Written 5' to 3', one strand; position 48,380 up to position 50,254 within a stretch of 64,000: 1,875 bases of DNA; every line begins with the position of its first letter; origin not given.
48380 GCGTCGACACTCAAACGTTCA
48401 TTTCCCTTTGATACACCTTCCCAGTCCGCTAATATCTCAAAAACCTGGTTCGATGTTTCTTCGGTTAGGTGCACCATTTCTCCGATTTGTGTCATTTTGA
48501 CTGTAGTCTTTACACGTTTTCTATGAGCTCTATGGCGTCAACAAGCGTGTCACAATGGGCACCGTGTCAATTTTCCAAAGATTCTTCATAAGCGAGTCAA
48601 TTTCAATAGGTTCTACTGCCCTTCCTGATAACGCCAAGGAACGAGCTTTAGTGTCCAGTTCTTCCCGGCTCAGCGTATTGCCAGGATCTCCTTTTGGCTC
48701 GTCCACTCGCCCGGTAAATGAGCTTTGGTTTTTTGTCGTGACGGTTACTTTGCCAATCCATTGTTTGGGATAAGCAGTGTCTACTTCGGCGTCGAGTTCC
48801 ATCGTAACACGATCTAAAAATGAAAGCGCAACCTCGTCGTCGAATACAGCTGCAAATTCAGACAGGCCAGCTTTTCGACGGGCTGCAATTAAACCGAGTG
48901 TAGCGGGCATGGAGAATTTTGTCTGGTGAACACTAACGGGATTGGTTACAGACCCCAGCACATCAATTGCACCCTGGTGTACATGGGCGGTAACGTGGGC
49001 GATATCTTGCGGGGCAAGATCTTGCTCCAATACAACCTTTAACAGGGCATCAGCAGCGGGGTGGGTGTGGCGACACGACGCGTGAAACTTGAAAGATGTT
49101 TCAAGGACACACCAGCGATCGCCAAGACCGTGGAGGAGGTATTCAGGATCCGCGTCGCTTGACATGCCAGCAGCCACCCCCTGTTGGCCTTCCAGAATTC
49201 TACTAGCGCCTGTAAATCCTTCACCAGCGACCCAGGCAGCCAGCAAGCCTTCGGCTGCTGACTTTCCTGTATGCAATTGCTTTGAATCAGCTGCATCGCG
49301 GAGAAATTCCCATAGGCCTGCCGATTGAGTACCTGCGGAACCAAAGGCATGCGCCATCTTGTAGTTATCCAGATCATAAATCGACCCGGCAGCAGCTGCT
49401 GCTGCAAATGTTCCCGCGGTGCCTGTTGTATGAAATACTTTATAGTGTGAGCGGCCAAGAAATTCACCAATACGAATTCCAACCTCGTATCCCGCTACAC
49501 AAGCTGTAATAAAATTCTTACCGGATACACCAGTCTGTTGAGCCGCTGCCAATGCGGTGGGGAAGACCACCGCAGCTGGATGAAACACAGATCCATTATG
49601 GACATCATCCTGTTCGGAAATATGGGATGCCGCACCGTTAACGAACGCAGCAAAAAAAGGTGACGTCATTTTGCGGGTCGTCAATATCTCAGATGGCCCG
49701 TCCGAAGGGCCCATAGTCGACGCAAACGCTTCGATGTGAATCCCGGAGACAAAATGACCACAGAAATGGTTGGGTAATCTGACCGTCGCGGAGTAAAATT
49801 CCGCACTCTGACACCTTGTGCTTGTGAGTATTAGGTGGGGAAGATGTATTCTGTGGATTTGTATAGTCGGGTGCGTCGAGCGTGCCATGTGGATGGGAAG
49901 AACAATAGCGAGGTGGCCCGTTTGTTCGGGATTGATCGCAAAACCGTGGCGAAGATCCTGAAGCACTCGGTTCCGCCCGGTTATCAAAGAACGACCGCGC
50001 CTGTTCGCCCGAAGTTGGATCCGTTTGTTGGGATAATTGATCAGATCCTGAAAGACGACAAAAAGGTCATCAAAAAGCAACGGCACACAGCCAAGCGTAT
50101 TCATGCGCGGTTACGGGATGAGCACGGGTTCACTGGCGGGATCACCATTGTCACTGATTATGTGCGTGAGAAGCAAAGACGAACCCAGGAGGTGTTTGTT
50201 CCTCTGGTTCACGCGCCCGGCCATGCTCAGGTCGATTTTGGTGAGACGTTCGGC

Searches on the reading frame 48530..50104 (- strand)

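Call 55: search_protein_families(library=pfam, proteins=[window:48530-50104:-], max_evalue=0.001)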
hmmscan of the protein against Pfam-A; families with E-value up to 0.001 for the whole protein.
window:48530-50104:- (524 aa): 2 families
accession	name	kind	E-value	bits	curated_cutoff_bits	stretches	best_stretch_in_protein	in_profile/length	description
PF03972.19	MmgE_PrpD_N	-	1.8e-59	201.4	32.1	1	129-322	50-243/244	MmgE/PrpD N-terminal domain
PF19305.4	MmgE_PrpD_C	-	3.2e-33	115.4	32.1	1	341-492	1-153/173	MmgE/PrpD C-terminal domain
